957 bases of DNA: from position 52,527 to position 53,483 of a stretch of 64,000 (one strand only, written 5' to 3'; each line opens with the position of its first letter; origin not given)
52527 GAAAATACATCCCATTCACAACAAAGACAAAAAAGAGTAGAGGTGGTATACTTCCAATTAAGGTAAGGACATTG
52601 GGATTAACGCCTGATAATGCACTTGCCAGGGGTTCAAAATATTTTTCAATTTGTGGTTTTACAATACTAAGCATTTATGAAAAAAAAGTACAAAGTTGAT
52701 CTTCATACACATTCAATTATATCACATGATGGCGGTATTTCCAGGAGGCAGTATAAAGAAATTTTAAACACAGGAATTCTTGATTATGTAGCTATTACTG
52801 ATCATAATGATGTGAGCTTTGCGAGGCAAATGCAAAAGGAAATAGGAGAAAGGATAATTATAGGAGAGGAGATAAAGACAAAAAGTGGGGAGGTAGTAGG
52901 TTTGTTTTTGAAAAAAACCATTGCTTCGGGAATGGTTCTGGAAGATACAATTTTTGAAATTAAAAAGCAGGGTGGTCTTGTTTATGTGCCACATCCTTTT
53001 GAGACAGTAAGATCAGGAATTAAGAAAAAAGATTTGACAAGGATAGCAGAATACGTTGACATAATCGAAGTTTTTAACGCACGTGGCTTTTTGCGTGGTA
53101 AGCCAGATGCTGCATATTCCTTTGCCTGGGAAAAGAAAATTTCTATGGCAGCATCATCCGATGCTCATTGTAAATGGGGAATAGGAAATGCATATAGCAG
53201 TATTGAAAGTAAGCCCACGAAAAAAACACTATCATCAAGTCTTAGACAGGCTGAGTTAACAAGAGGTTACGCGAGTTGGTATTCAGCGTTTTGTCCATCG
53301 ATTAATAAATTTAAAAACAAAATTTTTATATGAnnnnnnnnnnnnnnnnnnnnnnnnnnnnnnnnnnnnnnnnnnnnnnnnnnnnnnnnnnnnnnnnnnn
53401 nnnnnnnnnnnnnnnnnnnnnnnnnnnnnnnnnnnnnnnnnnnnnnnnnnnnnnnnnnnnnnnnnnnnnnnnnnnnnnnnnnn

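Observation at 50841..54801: Compact inositol phospholipid head-group module with archaeal-type parts: MIPS, PIP-synthase-like transferase, PHP phosphatase, DAG kinase and a CarS-like cytidylyltransferase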

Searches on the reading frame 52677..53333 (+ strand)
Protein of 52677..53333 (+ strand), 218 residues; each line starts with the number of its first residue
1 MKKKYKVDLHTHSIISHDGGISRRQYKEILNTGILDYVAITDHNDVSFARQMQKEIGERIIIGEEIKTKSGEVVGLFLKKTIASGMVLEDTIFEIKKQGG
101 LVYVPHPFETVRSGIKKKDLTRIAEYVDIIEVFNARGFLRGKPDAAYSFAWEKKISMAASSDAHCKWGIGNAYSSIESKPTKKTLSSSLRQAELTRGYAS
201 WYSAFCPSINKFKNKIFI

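Call 3: search_protein_families(library=pfam, proteins=[window:52677-53333:+], max_evalue=0.01)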
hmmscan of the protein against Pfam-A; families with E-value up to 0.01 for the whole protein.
window:52677-53333:+ (218 aa): 2 families
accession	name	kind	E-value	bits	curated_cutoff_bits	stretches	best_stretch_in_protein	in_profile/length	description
PF13263.12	PHP_C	-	1.9e-06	27.7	21.3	1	146-192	7-54/56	PHP-associated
PF02811.25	PHP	-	0.0032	18.3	26.4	1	8-69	1-66/164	PHP domain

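Call 4: search_protein_families(library=ncbifam, proteins=[window:52677-53333:+], max_evalue=0.01)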
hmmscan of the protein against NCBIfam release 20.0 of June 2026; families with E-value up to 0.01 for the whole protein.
window:52677-53333:+ (218 aa): 5 families
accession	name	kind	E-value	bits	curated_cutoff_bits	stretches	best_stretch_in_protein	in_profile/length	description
NF038032.1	CehA_McbA_metalo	domain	4.3e-14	52.7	80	1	5-191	3-210/315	CehA/McbA family metallohydrolase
NF045780.1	TrlF_fam_ATP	equivalog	0.00034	19.4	350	1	5-71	6-86/944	TrlF family AAA-like ATPase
NF041577.1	nside_bi_sphtase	equivalog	0.00036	19.8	400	1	6-68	3-67/276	3',5'-nucleoside bisphosphate phosphatase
NF047791.1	RNaseRnm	equivalog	0.0035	16.6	375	0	7-58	3-53/275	RNase RNM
NF006702.0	PRK09248.1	domain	0.0098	15.4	264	0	4-44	2-42/246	PHP domain-containing protein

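Call 26: find_homologous_proteins(query=window:52677-53333:+, max_evalue=0.001)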
Query window:52677-53333:+ (218 aa): 950 proteins with E <= 0.001 among 1143 candidates; the best 120 are listed.
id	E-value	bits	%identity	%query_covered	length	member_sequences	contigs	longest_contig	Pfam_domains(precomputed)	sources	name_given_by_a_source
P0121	3.7e-140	483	100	100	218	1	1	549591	PF13263.13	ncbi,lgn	-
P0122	1.9e-80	288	61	100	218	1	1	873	-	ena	-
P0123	3.7e-78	280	58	100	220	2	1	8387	-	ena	-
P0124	1.9e-77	278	59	99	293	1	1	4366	PF02811.27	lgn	-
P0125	4.5e-77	277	56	100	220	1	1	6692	-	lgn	-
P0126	1.0e-74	269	57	98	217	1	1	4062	PF13263.13,PF02811.27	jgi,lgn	-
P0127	3.0e-74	267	57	98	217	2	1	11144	-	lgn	-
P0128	9.2e-74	266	55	99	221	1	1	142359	-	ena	-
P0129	1.4e-73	265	56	98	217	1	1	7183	-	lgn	-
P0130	1.6e-73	265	55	99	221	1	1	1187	PF13263.13,PF02811.27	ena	-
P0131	2.4e-73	264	56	100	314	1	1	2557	-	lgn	-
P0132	2.6e-73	264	55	99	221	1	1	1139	PF13263.13,PF02811.27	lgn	-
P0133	2.7e-73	264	55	99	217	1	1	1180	PF02811.27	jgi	jgi:predicted metal-dependent phosphoesterase TrpH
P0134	3.0e-73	264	55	98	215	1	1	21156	-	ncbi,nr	ncbi:MAG TPA: PHP domain-containing protein [Xanthomonadales bacterium]|nr:PHP domain-containing pro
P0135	3.3e-73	264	55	98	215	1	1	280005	-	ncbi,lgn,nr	ncbi:MAG TPA: PHP domain-containing protein [Candidatus Limnocylindrales bacterium]|nr:PHP domain-co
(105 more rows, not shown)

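Call 27: search_solved_structures(query=window:52677-53333:+, max_evalue=1, show_alignments=2)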
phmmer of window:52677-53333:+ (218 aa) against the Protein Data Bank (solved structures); distinct sequences matched with E-value up to 1: 1.
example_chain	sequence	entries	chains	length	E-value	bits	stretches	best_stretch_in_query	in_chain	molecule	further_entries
2anu_A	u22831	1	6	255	0.04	17.1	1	53-190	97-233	hypothetical protein TM0559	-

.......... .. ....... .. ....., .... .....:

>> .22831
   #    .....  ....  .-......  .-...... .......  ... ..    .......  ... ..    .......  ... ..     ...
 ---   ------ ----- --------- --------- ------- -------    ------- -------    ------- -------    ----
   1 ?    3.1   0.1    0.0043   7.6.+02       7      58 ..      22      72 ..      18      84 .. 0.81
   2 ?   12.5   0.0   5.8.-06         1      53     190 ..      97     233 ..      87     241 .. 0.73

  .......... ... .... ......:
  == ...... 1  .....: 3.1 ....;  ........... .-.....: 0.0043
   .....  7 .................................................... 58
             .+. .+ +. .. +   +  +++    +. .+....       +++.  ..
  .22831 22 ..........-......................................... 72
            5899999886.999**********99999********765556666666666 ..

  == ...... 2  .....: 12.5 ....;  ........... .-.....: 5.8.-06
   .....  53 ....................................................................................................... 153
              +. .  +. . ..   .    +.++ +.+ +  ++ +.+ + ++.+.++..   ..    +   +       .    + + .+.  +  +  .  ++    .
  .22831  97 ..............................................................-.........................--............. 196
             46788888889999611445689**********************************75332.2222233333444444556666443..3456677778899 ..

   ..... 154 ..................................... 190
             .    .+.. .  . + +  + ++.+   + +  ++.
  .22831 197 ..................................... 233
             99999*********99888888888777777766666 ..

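Call 30: search_solved_structures(query=A2, max_evalue=1, show_alignments=0)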
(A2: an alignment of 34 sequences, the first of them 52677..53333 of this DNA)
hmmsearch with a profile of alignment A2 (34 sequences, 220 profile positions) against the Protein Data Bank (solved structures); distinct sequences matched with E-value up to 1: 5.
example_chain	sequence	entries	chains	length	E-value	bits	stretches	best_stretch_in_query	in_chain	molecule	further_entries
9etk_A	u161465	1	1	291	6.1e-05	25.8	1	6-77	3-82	Metal-dependent phosphoesterases (PHP family)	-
2anu_A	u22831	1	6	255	0.0003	23.6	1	54-111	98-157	hypothetical protein TM0559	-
7ug9_A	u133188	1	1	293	0.0035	20.1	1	8-79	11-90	5'-3' exoribonuclease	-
3e38_A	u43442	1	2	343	0.016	17.9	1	39-107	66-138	two-domain protein containing predicted PHP-like metal-dependent phosphoesterase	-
1m65_A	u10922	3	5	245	0.077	15.7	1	4-44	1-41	Hypothetical protein ycdX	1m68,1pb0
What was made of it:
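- Tried and rejected: Only marginal hits appeared: TM0559 at E=0.04, and a profile hit to 9ETK at 6e-5 (calls 27, 30).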

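Call 37: predict_structure(alignment_id=A2)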
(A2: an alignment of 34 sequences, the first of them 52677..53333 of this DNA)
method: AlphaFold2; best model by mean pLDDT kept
length: 218 residues; sequences in the alignment: 34
mean_pLDDT: 94.2   pTM: 0.91
mean pLDDT of the five models: 94.2, 93.6, 93.2, 93.1, 91.4
residues with pLDDT >= 90: 181; 70-90: 34; 50-70: 3; < 50: 0
segments of 3 or more residues with pLDDT < 50: none
pLDDT, mean of each block of 10 residues (from residue 1): 92 88 96 98 95 98 97 98 97 98 95 91 98 90 95 98 94 97 98 95 86 75
secondary structure, 60 per line:
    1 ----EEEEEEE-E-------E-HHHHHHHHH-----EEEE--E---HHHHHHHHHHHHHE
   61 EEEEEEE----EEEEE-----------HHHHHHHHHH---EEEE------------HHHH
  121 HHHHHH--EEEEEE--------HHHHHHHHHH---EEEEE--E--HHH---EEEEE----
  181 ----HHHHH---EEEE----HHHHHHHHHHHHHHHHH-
elements in order: E5-11 H23-31 E37-40 H47-59 E60-67 E72-76 H88-97 E101-104 H117-126 E129-134 H143-152 E156-160 E172-176 H185-189 E193-196 H201-217
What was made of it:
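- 52677..53333 (+): Soluble PHP-family metal-dependent phosphoesterase. It is the candidate phosphatidylinositol-phosphate phosphatase. The AF2 model has pLDDT 94 (call 37).
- On PHP phosphoesterase superfamily: The AF2 model has pLDDT 94.2 (call 37).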

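Call 41: fold_search(model_id=the predicted structure, library=pdb)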
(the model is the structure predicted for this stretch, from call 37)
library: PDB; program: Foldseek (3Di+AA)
matches with E <= 10: 476; with E <= 0.001: 23
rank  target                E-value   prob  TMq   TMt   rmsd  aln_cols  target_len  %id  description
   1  3e38_B                5.2e-12  1.00  0.71  0.47   8.8       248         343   18  CRYSTAL STRUCTURE OF A TWO-DOMAIN PROTEIN CONTAINING PREDICTED PHP-LIKE METAL-DEPENDENT PHOSPHOESTERASE (BVU_3505) FRO (released 2008-10-07)
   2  3e38_A                9.4e-11  1.00  0.70  0.47   8.8       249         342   18  CRYSTAL STRUCTURE OF A TWO-DOMAIN PROTEIN CONTAINING PREDICTED PHP-LIKE METAL-DEPENDENT PHOSPHOESTERASE (BVU_3505) FRO (released 2008-10-07)
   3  2anu_A                1.7e-09  1.00  0.68  0.67   4.0       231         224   18  Crystal structure of Predicted metal-dependent phosphoesterase (PHP family) (tm0559) from THERMOTOGA MARITIMA at 2.40  (released 2005-10-18)
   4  2anu_F                1.9e-09  1.00  0.68  0.67   4.8       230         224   18  Crystal structure of Predicted metal-dependent phosphoesterase (PHP family) (tm0559) from THERMOTOGA MARITIMA at 2.40  (released 2005-10-18)
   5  7ug9                  2.2e-09  1.00  0.55  0.58   3.9       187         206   24  Crystal structure of RNase AM PHP domain (released 2022-08-31)
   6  2anu_C                2.9e-09  1.00  0.69  0.68   3.9       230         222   19  Crystal structure of Predicted metal-dependent phosphoesterase (PHP family) (tm0559) from THERMOTOGA MARITIMA at 2.40  (released 2005-10-18)
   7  2anu_E                4.5e-09  1.00  0.69  0.68   3.9       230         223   18  Crystal structure of Predicted metal-dependent phosphoesterase (PHP family) (tm0559) from THERMOTOGA MARITIMA at 2.40  (released 2005-10-18)
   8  2anu_D                5.1e-09  1.00  0.69  0.68   3.8       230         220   18  Crystal structure of Predicted metal-dependent phosphoesterase (PHP family) (tm0559) from THERMOTOGA MARITIMA at 2.40  (released 2005-10-18)
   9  2anu_B                6.5e-09  1.00  0.68  0.67   3.9       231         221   19  Crystal structure of Predicted metal-dependent phosphoesterase (PHP family) (tm0559) from THERMOTOGA MARITIMA at 2.40  (released 2005-10-18)
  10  7rty_A                1.0e-08  1.00  0.69  0.63   4.9       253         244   17  Crystal Structure of PsfC from Pseudomonas syringae PB-5123 (released 2021-09-15)
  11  3o0f                  1.8e-07  1.00  0.58  0.45   6.6       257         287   16  Crystal structure of a putative metal-dependent phosphoesterase (BAD_1165) from bifidobacterium adolescentis atcc 15703  (released 2010-08-25)
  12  9etk                  2.2e-07  1.00  0.56  0.45   4.5       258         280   17  Crystal structure of Vibrio cholerae RNase AM (released 2024-09-11)
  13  3e0f                  8.4e-07  1.00  0.58  0.45   9.8       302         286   16  Crystal structure of a putative metal-dependent phosphoesterase (bad_1165) from bifidobacterium adolescentis atcc 15703  (released 2008-09-02)
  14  3f2b_A                1.8e-06  1.00  0.56  0.14   4.6       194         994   16  DNA Polymerase PolC from Geobacillus kaustophilus complex with DNA, dGTP, Mg and Zn (released 2009-01-20)
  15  3f2c_A                4.2e-06  1.00  0.55  0.14   4.9       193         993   16  DNA Polymerase PolC from Geobacillus kaustophilus complex with DNA, dGTP and Mn (released 2009-01-20)
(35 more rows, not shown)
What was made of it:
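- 52677..53333 (+): Foldseek matches PHP proteins 3E38, 2ANU, 7UG9 and 7RTY at probability 1.0 (call 41).
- On PHP phosphoesterase superfamily: Foldseek gives probability 1.0 to 3E38, 2ANU and 7UG9 (call 41).
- Its nearest characterised PHP relatives are nucleases and nucleotide phosphatases (calls 4, 41).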

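Call 69: search_protein_representatives(protein=window:52677-53333:+)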
Query: 218 residues. Proteins with E-value up to 0.001 (for the whole library): 3560; up to 1e-10: 1723; up to 1e-30: 98. The best 150 are listed.
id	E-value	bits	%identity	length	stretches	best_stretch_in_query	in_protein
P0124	5.9e-78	277.9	59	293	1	3-217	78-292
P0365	8.1e-65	235.0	51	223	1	3-217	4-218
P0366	1.6e-64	234.0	53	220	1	1-216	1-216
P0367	7.0e-63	228.7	52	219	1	4-215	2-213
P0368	8.6e-59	215.3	49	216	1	4-216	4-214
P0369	7.3e-57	209.0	48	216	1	5-214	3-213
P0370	3.9e-56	206.6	46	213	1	5-216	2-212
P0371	1.8e-55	204.4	48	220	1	5-213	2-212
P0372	3.1e-54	200.4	44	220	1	4-213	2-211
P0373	5.0e-53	196.5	44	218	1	3-215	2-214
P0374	2.0e-52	194.5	44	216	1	5-213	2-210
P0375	2.6e-52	194.1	49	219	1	5-213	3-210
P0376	9.2e-52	192.3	47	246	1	5-217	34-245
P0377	5.1e-51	189.9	44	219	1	3-214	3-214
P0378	6.5e-51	189.6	44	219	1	6-214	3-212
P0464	3.9e-30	121.7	40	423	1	6-201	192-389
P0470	7.3e-30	120.8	39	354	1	5-200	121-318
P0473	1.0e-29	120.3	39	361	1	6-200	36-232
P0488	7.8e-29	117.5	46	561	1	58-193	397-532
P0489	9.0e-29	117.3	34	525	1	6-217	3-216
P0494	1.7e-28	116.4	38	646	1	6-201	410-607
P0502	6.6e-28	114.4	37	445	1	4-198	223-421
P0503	8.3e-28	114.1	39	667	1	6-196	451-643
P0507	1.6e-27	113.2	40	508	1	4-176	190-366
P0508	2.0e-27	112.9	36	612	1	5-189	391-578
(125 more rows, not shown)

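Call 70: search_protein_families(library=pfam, proteins=[P0464, P0470, P0473, P0488, P0489, P0494, P0502, P0503, P0507, P0508], max_evalue=0.001)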
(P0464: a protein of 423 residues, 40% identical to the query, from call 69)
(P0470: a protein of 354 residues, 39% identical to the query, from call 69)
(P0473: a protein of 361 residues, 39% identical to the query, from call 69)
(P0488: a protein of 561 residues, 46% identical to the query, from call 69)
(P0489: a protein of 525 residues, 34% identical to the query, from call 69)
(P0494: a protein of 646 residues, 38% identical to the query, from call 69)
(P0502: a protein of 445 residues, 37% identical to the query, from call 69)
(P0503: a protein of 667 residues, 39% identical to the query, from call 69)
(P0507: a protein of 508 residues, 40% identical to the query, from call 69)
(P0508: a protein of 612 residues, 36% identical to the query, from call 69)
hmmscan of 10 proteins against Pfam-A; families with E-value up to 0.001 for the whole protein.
P0464 (423 aa): 2 families
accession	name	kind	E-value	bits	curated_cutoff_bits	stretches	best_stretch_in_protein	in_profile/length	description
PF13263.12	PHP_C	-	1.2e-13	50.9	21.3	1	329-379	2-53/56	PHP-associated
PF02811.25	PHP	-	3.1e-12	47.5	26.4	1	194-260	1-70/164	PHP domain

P0470 (354 aa): 4 families
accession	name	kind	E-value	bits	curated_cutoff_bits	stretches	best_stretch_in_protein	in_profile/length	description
PF13263.12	PHP_C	-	2.4e-13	49.8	21.3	1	259-309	2-53/56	PHP-associated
PF02811.25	PHP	-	4.7e-13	50.2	26.4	1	124-190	1-70/164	PHP domain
PF00534.26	Glycos_transf_1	-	2.3e-06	27.7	26.4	1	13-69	108-164/172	Glycosyl transferases group 1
PF13692.12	Glyco_trans_1_4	-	4.5e-05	24.2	27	1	9-63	88-142/142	Glycosyl transferases group 1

P0473 (361 aa): 2 families
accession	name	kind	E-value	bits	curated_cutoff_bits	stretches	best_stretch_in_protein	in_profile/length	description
PF13263.12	PHP_C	-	1.2e-13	50.8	21.3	1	173-223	2-53/56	PHP-associated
PF02811.25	PHP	-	2.5e-12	47.9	26.4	1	38-103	1-69/164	PHP domain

P0488 (561 aa): 4 families
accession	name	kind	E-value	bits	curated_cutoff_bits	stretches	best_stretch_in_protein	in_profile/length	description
PF00122.25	E1-E2_ATPase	-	2.2e-43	148.3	28.1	1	243-393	2-149/181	E1-E2 ATPase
PF00403.32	HMA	-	7.6e-15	55.5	24.8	1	10-70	1-61/62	Heavy-metal-associated domain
PF13263.12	PHP_C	-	1.3e-06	28.3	21.3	1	487-532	9-55/56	PHP-associated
PF08777.17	RRM_3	-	0.00081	19.9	22.9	0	11-60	4-52/102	RNA binding motif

P0489 (525 aa): 12 families
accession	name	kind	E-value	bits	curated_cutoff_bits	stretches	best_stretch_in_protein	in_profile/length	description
PF13489.12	Methyltransf_23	-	2.1e-29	102.8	27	1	307-461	6-163/164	Methyltransferase domain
PF08241.18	Methyltransf_11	-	2.3e-20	73.4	21.2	1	325-415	1-95/95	Methyltransferase domain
PF13649.12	Methyltransf_25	-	2.8e-15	57.2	27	1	325-411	2-97/97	Methyltransferase domain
PF08242.18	Methyltransf_12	-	5.9e-15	56.2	30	1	325-413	1-98/98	Methyltransferase domain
PF13847.12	Methyltransf_31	-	1.2e-13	51.4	27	1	321-423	4-117/145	Methyltransferase domain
PF02811.25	PHP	-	1.6e-09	38.7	26.4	1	5-64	1-64/164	PHP domain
PF13263.12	PHP_C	-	2e-08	34.1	21.3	1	140-192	2-55/56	PHP-associated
PF07021.18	MetW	-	5.9e-07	29.8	21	1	312-406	5-101/193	Methionine biosynthesis protein MetW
PF05219.18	DREV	-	1.6e-05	24.6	26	1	304-413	74-184/265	DREV methyltransferase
PF02353.26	CMAS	-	2.5e-05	24.2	27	1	289-417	34-166/273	Mycolic acid cyclopropane synthetase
PF08003.17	Methyltransf_9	-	0.00013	21.5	23.8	1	318-416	112-218/315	Protein of unknown function (DUF1698)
PF01728.25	FtsJ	-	0.00021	21.7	24.1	1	310-386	12-97/181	FtsJ-like methyltransferase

P0494 (646 aa): 6 families
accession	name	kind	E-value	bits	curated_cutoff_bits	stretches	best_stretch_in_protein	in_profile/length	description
PF13439.12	Glyco_transf_4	-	1.5e-13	51.5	28.5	1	31-204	4-168/170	Glycosyltransferase Family 4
PF13263.12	PHP_C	-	2.4e-12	46.7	21.3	1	547-597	2-53/56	PHP-associated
PF13692.12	Glyco_trans_1_4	-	4.5e-12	46.9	27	1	224-351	12-141/142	Glycosyl transferases group 1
PF02811.25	PHP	-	2.5e-11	44.6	26.4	1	412-478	1-70/164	PHP domain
PF00534.26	Glycos_transf_1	-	6.7e-10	39.2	26.4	1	265-363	71-169/172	Glycosyl transferases group 1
PF13524.12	Glyco_trans_1_2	-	0.00016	22.1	25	1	305-366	69-128/144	Glycosyl transferase-like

P0502 (445 aa): 4 families
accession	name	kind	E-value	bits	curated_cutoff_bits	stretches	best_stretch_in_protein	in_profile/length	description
PF02811.25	PHP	-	2.1e-13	51.4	26.4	1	227-329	1-71/164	PHP domain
PF13263.12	PHP_C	-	3e-11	43.1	21.3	1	365-414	3-53/56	PHP-associated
PF00534.26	Glycos_transf_1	-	3.1e-08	33.8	26.4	1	94-181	84-170/172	Glycosyl transferases group 1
PF13692.12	Glyco_trans_1_4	-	2.5e-07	31.5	27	1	95-168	69-141/142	Glycosyl transferases group 1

P0503 (667 aa): 4 families
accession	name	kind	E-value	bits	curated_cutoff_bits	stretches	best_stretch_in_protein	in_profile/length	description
PF13439.12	Glyco_transf_4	-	8.1e-15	55.7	28.5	1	22-218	4-165/170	Glycosyltransferase Family 4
PF13263.12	PHP_C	-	1.3e-13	50.6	21.3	1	588-639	2-54/56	PHP-associated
PF02811.25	PHP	-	2.6e-10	41.3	26.4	1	453-516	1-66/164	PHP domain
PF13579.12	Glyco_trans_4_4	-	1.2e-08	35.9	29.7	1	22-216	3-156/158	Glycosyl transferase 4-like domain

P0507 (508 aa): 2 families
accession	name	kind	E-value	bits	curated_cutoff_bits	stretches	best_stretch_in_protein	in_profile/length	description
PF13263.12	PHP_C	-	3.6e-12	46.1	21.3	1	331-383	2-55/56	PHP-associated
PF02811.25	PHP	-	1.8e-11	45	26.4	1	194-277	1-71/164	PHP domain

P0508 (612 aa): 6 families
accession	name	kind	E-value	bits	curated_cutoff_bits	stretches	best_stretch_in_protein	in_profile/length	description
PF13692.12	Glyco_trans_1_4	-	1.2e-11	45.5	27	1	204-340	2-141/142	Glycosyl transferases group 1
PF00534.26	Glycos_transf_1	-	8.2e-10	38.9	26.4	1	199-346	11-163/172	Glycosyl transferases group 1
PF02811.25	PHP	-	2.7e-09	38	26.4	1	394-453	1-64/164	PHP domain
PF13524.12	Glyco_trans_1_2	-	3.6e-08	33.9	25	1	221-370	5-143/144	Glycosyl transferase-like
PF13263.12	PHP_C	-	1.4e-07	31.4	21.3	1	537-581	9-54/56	PHP-associated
PF13439.12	Glyco_transf_4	-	0.00033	21.1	28.5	1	16-187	9-169/170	Glycosyltransferase Family 4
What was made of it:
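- Distant relatives are repeatedly fused to GT4 glycosyltransferases (P0470, P0494, P0502, P0503, P0508; call 70).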
